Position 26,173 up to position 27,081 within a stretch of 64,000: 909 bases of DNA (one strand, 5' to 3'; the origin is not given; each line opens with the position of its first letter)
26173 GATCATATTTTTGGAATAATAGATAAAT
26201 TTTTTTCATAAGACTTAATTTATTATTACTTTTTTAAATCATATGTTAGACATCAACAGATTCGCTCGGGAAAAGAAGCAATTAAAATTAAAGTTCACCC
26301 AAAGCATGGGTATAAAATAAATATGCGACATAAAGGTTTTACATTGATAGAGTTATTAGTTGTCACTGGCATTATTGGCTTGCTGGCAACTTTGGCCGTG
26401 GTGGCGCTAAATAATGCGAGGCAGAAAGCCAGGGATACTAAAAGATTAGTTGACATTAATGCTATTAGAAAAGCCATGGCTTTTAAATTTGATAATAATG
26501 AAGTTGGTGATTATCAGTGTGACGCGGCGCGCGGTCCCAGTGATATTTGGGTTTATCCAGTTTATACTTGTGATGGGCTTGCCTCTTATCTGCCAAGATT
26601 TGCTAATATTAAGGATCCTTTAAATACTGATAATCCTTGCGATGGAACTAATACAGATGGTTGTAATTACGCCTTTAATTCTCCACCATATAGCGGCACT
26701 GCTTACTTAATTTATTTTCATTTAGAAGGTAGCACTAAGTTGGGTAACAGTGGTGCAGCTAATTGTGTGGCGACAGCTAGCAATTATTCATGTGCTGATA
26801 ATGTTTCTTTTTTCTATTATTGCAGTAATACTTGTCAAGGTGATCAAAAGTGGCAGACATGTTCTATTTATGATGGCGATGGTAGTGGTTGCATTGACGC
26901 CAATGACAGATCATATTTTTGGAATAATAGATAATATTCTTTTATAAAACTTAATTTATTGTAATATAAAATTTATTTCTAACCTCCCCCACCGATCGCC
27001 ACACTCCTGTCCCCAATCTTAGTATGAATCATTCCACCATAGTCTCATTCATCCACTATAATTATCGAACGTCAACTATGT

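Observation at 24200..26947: Tandem array of four paralogous Cys-rich type IV pilin-like genes: one decayed copy, duplicated leader region, near-identical terminal pair with clustered substitutions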

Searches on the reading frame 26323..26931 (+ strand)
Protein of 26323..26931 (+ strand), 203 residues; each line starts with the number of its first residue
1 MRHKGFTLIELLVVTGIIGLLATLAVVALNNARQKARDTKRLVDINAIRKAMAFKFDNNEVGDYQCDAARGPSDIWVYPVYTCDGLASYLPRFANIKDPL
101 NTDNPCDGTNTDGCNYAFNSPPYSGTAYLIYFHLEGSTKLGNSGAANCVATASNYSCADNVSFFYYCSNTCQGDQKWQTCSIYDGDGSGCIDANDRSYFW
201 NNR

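Call 8: search_protein_families(library=pfam, proteins=[window:26323-26931:+], max_evalue=0.01)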
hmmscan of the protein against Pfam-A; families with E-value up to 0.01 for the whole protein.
window:26323-26931:+ (203 aa): 1 family
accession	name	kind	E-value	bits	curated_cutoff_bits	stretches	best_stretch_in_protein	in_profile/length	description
PF07963.17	N_methyl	-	5e-07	29.5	21.2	1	2-25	3-26/27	Prokaryotic N-terminal methylation motif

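Call 15: find_homologous_proteins(query=window:26323-26931:+)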
Query window:26323-26931:+ (203 aa): 627 proteins with E <= 0.001 among 821 candidates; the best 120 are listed.
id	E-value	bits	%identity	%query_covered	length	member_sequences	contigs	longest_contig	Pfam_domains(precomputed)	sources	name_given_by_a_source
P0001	9.1e-138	475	100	100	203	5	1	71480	PF07963.18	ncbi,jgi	ncbi:MAG: type II secretion system protein [Patescibacteria group bacterium]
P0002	1.1e-109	383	81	100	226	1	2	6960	PF07963.18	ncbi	-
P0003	1.7e-100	353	77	99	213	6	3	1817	PF07963.18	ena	-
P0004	7.4e-67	243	58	100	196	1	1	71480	PF07963.18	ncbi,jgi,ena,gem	ncbi:MAG: type II secretion system protein [Patescibacteria group bacterium]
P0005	3.0e-56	208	49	99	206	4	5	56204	PF07963.18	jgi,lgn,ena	-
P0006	3.3e-52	195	48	100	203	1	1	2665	PF07963.18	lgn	-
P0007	7.4e-37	145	47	94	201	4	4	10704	PF07963.18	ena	-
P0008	4.8e-35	139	43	97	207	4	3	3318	PF07963.18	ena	-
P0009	3.6e-34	136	50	80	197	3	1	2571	PF07963.18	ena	-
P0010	1.2e-32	131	44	96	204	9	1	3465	PF07963.18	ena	-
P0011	2.2e-28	117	41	96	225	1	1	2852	PF07963.18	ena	-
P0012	4.8e-21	93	46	69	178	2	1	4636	PF07963.18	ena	-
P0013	1.7e-20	92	46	67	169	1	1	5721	PF07963.18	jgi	jgi:prepilin-type N-terminal cleavage/methylation domain-containing protein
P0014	1.8e-18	85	45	72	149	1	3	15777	PF07963.18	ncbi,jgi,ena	-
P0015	2.2e-18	85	43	67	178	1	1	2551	PF07963.18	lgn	-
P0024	6.3e-17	80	43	70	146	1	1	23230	PF07963.18,PF22434.2,PF08334.17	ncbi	-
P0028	1.3e-16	79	44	70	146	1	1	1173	PF07963.18,PF08334.17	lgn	-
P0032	2.2e-16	78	41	68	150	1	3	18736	PF07963.18,PF08334.17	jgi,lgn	-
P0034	2.6e-16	78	41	73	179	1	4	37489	PF07963.18,PF08334.17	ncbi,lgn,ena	-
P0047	4.0e-15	74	43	76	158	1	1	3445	PF07963.18,PF08334.17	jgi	jgi:type II secretion system protein G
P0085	3.6e-14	71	39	76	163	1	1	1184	PF07963.18,PF08334.17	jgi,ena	-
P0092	4.7e-14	71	69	29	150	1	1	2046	PF07963.18,PF08334.17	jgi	jgi:type II secretion system protein G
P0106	9.2e-14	70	40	75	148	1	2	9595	PF07963.18,PF08334.17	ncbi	-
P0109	1.1e-13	69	42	68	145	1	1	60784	PF07963.18,PF08334.17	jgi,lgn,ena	-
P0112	1.2e-13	69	45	75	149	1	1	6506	PF07963.18,PF08334.17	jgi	-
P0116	1.5e-13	69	41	71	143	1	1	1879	PF07963.18,PF08334.17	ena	-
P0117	1.6e-13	69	44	67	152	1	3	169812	PF07963.18,PF08334.17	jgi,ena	-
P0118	1.8e-13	69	38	77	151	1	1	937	PF07963.18,PF08334.17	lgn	-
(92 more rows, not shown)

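Call 17: find_encoding_contigs(protein=P0002, flank=7000, max_places=4)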
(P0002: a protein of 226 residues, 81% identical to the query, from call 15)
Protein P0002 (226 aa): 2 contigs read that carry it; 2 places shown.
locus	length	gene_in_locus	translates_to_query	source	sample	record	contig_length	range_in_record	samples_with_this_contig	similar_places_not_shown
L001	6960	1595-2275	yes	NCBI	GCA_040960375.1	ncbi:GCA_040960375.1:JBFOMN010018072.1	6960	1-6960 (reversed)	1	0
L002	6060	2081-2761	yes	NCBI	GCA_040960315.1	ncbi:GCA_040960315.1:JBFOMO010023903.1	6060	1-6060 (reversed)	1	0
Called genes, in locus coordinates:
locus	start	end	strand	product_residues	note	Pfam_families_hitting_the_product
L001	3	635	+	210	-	?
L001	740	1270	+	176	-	PF02577:BFN_dom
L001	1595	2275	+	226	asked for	PF07963:N_methyl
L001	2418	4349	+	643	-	PF01411:tRNA-synt_2c, PF07973:tRNA_SAD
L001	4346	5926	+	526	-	-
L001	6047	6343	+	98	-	PF01176:eIF-1a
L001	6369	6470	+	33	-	-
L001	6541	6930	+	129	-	PF00416:Ribosomal_S13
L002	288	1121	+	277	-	PF02353:CMAS (weak), PF13489:Methyltransf_23, PF01209:Ubie_methyltran (weak), PF13847:Methyltransf_31, PF08241:Methyltransf_11, PF08242:Methyltransf_12, PF13649:Methyltransf_25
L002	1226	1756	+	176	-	PF02577:BFN_dom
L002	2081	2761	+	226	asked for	PF07963:N_methyl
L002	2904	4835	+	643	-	PF01411:tRNA-synt_2c, PF07973:tRNA_SAD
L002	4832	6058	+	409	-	?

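Call 18: find_encoding_contigs(protein=P0009, flank=5000, max_places=4)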
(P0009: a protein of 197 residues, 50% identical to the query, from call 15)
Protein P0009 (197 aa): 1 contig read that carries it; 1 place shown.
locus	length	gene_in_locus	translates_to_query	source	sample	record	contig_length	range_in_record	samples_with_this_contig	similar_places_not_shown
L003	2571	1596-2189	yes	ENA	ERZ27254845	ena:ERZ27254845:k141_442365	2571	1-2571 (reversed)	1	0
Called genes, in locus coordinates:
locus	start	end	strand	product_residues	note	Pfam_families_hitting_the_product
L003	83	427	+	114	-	PF18924:DUF5674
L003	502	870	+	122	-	-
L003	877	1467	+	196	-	PF01966:HD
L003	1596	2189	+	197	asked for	PF07963:N_methyl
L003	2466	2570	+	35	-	?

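Call 19: find_encoding_contigs(protein=P0005, flank=10000, max_places=4)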
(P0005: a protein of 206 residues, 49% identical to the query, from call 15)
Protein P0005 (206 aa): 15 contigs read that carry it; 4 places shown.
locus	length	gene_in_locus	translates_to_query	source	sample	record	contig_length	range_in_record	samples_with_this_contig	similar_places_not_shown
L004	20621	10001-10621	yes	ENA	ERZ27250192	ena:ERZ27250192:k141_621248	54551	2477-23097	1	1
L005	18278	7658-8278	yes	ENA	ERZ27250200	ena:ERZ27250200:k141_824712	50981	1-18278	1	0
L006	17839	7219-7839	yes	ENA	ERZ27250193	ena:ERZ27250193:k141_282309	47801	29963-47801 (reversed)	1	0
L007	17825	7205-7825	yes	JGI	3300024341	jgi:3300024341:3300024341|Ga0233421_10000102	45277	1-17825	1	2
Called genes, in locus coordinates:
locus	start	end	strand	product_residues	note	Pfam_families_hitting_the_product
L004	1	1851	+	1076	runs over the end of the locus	PF28492:Beta_helix_4 (faint), PF13229:Beta_helix, PF01674:Lipase_2 (weak), PF07819:PGAP1, PF02089:Palm_thioest (weak), PF02450:LCAT, PF24096:DUF7379 (faint)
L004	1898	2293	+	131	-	-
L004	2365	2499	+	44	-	-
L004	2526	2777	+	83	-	-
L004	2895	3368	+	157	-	PF04306:DUF456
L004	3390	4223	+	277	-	PF13529:Peptidase_C39_2 (weak)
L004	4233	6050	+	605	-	PF01368:DHH, PF02272:DHHA1, PF17768:RecJ_OB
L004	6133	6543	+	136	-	PF00075:RNase_H, PF13456:RVT_3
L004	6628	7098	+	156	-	PF03449:GreA_GreB_N, PF01272:GreA_GreB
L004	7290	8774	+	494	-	PF01336:tRNA_anti-codon, PF00152:tRNA-synt_2, PF01409:tRNA-synt_2d (faint)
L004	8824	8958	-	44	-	-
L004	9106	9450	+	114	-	PF18924:DUF5674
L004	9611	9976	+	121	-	-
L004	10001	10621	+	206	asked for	PF07963:N_methyl (weak)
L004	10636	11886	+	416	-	PF02403:Seryl_tRNA_N, PF00587:tRNA-synt_2b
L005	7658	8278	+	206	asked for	PF07963:N_methyl (weak)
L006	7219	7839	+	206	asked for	PF07963:N_methyl (weak)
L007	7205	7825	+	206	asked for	PF07963:N_methyl (weak)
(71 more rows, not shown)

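Call 26: find_encoding_contigs(protein=P0006, flank=5000, max_places=3)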
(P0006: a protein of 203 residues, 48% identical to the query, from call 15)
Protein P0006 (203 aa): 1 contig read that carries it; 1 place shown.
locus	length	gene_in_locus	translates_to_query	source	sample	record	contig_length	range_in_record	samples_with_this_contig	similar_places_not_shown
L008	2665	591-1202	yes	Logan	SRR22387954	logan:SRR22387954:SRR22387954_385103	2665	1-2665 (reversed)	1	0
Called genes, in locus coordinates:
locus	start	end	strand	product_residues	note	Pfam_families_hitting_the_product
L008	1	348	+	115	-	?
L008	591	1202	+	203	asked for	PF07963:N_methyl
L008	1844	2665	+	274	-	?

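Call 27: find_encoding_contigs(protein=P0003, flank=5000, max_places=3)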
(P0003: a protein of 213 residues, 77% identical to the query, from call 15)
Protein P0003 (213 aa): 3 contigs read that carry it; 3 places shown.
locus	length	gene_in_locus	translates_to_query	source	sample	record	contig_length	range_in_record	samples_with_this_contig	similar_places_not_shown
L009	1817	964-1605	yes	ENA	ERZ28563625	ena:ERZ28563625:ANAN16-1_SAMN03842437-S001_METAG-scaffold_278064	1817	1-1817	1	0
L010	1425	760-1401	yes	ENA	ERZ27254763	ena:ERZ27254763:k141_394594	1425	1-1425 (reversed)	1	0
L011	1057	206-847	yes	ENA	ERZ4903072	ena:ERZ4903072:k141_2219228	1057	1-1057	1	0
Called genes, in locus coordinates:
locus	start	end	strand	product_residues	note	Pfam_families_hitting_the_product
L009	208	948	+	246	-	PF01145:Band_7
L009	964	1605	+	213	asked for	PF07963:N_methyl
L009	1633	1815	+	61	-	?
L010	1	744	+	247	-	?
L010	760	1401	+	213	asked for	PF07963:N_methyl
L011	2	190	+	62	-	?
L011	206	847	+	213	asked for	PF07963:N_methyl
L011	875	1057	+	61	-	?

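Call 28: find_encoding_contigs(protein=P0007, flank=8000, max_places=3)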
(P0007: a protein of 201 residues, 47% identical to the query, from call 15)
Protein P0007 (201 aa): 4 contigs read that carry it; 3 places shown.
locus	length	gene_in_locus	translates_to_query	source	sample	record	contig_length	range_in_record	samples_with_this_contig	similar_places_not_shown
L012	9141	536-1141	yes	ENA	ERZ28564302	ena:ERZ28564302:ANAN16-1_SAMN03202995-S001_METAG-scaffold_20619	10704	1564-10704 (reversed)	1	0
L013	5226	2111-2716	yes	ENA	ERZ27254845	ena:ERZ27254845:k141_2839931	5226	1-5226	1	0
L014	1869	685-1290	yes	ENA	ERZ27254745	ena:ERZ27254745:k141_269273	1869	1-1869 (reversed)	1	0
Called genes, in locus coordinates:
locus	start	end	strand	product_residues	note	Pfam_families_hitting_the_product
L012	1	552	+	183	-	?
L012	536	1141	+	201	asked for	PF07963:N_methyl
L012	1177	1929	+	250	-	PF01145:Band_7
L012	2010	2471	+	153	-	-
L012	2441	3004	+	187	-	PF01066:CDP-OH_P_transf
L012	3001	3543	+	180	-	PF01864:CarS-like, PF01148:CTP_transf_1 (weak)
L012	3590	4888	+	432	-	PF02403:Seryl_tRNA_N, PF00587:tRNA-synt_2b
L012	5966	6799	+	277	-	PF03799:FtsQ_DivIB_C (faint)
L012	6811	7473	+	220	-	PF00590:TP_methylase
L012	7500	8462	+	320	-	PF01073:3Beta_HSD, PF01370:Epimerase, PF02719:Polysacc_synt_2, PF04321:RmlD_sub_bind, PF07993:NAD_binding_4, PF13460:NAD_binding_10 (weak), PF16363:GDP_Man_Dehyd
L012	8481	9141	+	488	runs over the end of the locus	PF01943:Polysacc_synt, PF13440:Polysacc_synt_3, PF01554:MatE, PF03023:MurJ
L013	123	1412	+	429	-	PF01637:ATPase_2 (faint), PF13173:AAA_14, PF13635:DUF4143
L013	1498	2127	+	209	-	PF07963:N_methyl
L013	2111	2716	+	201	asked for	PF07963:N_methyl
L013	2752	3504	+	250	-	PF01145:Band_7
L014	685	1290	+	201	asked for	PF07963:N_methyl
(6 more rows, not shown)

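Call 29: find_encoding_contigs(protein=P0010, flank=5000, max_places=3)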
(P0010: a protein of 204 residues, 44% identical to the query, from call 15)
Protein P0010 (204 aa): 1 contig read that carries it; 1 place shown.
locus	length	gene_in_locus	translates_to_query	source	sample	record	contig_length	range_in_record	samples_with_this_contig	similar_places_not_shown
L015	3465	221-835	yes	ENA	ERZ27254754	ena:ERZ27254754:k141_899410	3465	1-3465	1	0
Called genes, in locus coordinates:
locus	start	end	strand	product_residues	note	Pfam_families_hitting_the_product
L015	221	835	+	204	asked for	PF07963:N_methyl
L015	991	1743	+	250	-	PF01145:Band_7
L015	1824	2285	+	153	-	-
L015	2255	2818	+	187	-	PF01066:CDP-OH_P_transf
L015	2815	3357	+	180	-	PF01864:CarS-like, PF01148:CTP_transf_1 (weak)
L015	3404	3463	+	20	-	?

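Call 34: search_solved_structures(query=A4, max_evalue=0.01, show_alignments=2)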
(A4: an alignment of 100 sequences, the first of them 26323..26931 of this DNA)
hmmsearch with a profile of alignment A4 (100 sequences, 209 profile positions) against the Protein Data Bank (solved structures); distinct sequences matched with E-value up to 0.01: 21.
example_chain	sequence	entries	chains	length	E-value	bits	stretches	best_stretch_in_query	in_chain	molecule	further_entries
7tgg_A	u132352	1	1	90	3.7e-19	73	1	4-70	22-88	Geopilin domain 1 protein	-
9egp_A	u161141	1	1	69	2.3e-18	70.3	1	4-69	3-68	Geopilin domain 1 protein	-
2m7g_A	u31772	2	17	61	1.5e-15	61.1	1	12-70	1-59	Geopilin domain 1 protein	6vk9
6xxd_A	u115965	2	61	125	1.5e-11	48.1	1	12-81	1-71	PilA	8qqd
5wda_A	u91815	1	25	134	4.5e-10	43.2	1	12-78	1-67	General secretion pathway protein G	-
9laa_A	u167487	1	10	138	3.5e-08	37.1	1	4-32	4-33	Type IV pilin protein PilA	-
8tj2_C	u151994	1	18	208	4.9e-08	36.6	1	12-74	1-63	Type IV major pilin protein PilA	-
8tum_e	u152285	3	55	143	7.2e-08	36.1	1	12-67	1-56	Type IV major pilin protein PilA | Pilin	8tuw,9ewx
1oqw_A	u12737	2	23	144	9.2e-08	35.7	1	12-76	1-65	Fimbrial protein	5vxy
8tob_GA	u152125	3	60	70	1.6e-07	34.9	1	13-72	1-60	Fimbrial protein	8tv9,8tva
8pfb_G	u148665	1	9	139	9.7e-07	32.4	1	12-88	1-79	Type IV pilin PilE1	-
6gv9_A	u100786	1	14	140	1.2e-06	32.1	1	12-91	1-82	Prepilin peptidase-dependent protein D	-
9lab_B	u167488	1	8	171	1.9e-06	31.4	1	6-43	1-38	MSHA major pilin subunit MshA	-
3sok_A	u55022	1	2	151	2e-06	31.3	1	12-42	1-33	Fimbrial protein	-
6xxe_A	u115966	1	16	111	2.5e-06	31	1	12-100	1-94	Uncharacterized protein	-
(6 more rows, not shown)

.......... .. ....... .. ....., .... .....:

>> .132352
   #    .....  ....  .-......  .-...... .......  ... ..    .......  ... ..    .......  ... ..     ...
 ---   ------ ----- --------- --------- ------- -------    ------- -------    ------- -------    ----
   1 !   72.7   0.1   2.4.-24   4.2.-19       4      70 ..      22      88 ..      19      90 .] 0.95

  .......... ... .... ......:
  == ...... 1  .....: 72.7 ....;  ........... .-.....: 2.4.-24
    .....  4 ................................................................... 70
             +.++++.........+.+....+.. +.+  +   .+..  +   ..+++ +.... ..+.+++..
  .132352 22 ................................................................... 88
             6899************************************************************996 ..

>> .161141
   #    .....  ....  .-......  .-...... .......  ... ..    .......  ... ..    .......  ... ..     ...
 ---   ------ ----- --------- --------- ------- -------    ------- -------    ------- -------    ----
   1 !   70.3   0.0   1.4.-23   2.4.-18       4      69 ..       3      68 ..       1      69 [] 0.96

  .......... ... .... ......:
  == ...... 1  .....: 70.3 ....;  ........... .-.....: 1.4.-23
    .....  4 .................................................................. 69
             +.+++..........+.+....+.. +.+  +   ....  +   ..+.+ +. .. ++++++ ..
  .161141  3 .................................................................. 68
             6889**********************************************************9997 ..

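Call 40: predict_structure(alignment_id=A4)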
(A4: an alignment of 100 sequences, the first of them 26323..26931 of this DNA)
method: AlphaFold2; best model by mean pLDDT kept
length: 203 residues; sequences in the alignment: 100
mean_pLDDT: 92.6   pTM: 0.86
mean pLDDT of the five models: 92.6, 92.3, 91.6, 90.3, 90.2
residues with pLDDT >= 90: 166; 70-90: 32; 50-70: 5; < 50: 0
segments of 3 or more residues with pLDDT < 50: none
pLDDT, mean of each block of 10 residues (from residue 1): 79 97 97 97 96 90 89 95 93 93 94 94 82 94 94 95 95 96 95 91 79
secondary structure, 60 per line:
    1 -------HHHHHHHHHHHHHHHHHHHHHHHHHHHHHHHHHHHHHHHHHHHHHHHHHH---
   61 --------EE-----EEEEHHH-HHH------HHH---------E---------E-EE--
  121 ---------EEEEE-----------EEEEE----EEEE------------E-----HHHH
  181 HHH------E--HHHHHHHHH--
elements in order: H8-57 E76-79 E130-134 E146-150 E155-158 H177-183 H193-201

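Call 45: fold_search(model_id=the predicted structure, library=pdb)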
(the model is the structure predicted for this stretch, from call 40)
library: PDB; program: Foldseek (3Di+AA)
matches with E <= 10: 65; with E <= 0.001: 0
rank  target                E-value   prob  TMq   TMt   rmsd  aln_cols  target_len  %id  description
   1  1oqw_A                4.4e-02  0.69  0.30  0.39   9.5       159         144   19  Full-Length PAK Pilin from Pseudomonas aeruginosa (released 2003-06-03)
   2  8uhf_D                6.0e-01  0.63  0.38  0.40   5.0       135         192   20  Cryo-EM of Vibrio cholerae toxin co-regulated pilus - asymmetric reconstruction (released 2023-12-06)
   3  9eri_G                1.5e+00  0.06  0.18  0.18  14.7       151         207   14  Cryo-EM structure of sodium pumping Rnf complex from Acetobacterium woodii bound to NADH (released 2025-03-05)
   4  2py0                  1.6e+00  0.11  0.26  0.39   8.8       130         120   16  Crystal structure of Cs1 pilin chimera (released 2007-11-06)
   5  7t31_B                1.9e+00  0.18  0.30  0.14   6.3       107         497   17  X-ray Structure of Clostridiodies difficile PilW (released 2022-10-19)
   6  6wge_B                2.2e+00  0.04  0.12  0.06   6.2        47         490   11  Cryo-EM structure of human Cohesin-NIPBL-DNA complex without STAG1 (released 2020-05-20)
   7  7w1m_B                2.3e+00  0.02  0.11  0.05   6.4        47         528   11  Cryo-EM structure of human cohesin-CTCF-DNA complex (released 2023-05-31)
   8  8j62_E                2.7e+00  0.03  0.14  0.21   7.9        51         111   16  Cryo-EM structure of APOBEC3G-Vif complex (released 2023-07-19)
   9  7jtk_G                2.8e+00  0.07  0.15  0.08   3.6        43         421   12  Radial spoke 1 isolated from Chlamydomonas reinhardtii (released 2020-12-16)
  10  4npr_B                2.8e+00  0.01  0.10  0.09  10.6        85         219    9  Crystal Structure of the Family 12 Xyloglucanase from Aspergillus niveus (released 2014-12-24)
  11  8huc_A                2.8e+00  0.01  0.08  0.07  11.4        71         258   18  Crystal structure of PaIch (Pec1) (released 2023-12-27)
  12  1x6q                  3.2e+00  0.06  0.26  0.40  10.1       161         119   14  Structure 3: cryocooled crystal structure of the truncated pak pilin from Pseudomonas aeruginosa at 1.51A resolution (released 2005-04-19)
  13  1dzo                  3.4e+00  0.07  0.26  0.40   9.0       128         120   13  Truncated PAK pilin from Pseudomonas aeruginosa (released 2000-06-11)
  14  2wyl_E                3.4e+00  0.06  0.11  0.08   7.6        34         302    9  Apo structure of a metallo-b-lactamase (released 2010-04-14)
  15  8gxq_n                3.4e+00  0.03  0.19  0.05  12.8       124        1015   10  PIC-Mediator in complex with +1 nucleosome (T40N) in MH-binding state (released 2022-11-02)
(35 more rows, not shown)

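Call 51: search_protein_families(library=ncbifam, proteins=[window:26323-26931:+], max_evalue=0.01)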
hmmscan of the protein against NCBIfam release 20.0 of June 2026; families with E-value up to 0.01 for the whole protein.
window:26323-26931:+ (203 aa): 9 families
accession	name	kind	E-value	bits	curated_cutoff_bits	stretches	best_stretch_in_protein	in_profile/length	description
TIGR01710.1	typeII_sec_gspG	equivalog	4.6e-09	36.4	88.85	1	4-60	1-58/134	type II secretion system major pseudopilin GspG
TIGR01708.2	typeII_sec_gspH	equivalog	7.7e-08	32.5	80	1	3-39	1-37/169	type II secretion system minor pseudopilin GspH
NF007862.0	PRK10574.1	equivalog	2.5e-07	30.9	138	1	2-68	3-68/145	prepilin peptidase-dependent pilin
TIGR02532.1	IV_pilin_GFxxxE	domain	3.1e-07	29.9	16.3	1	4-26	2-24/24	prepilin-type N-terminal cleavage/methylation domain-containing protein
NF041013.1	T4P_ComGE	equivalog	1.1e-05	25.4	49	1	4-41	4-41/83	competence type IV pilus minor pilin ComGE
NF041775.1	typeIV_PilA_Myxo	equivalog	2.9e-05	24.1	400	1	2-40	9-49/214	type IV pilin protein PilA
NF040999.1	pilin_ComGC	equivalog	0.00014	22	75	1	3-42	1-40/84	competence type IV pilus major pilin ComGC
TIGR02596.1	TIGR02596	subfamily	0.0002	21.5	70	1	6-53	1-51/196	Verru_Chthon cassette protein D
NF040982.1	ComGD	equivalog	0.0083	16.5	70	0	4-35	2-33/139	competence type IV pilus minor pilin ComGD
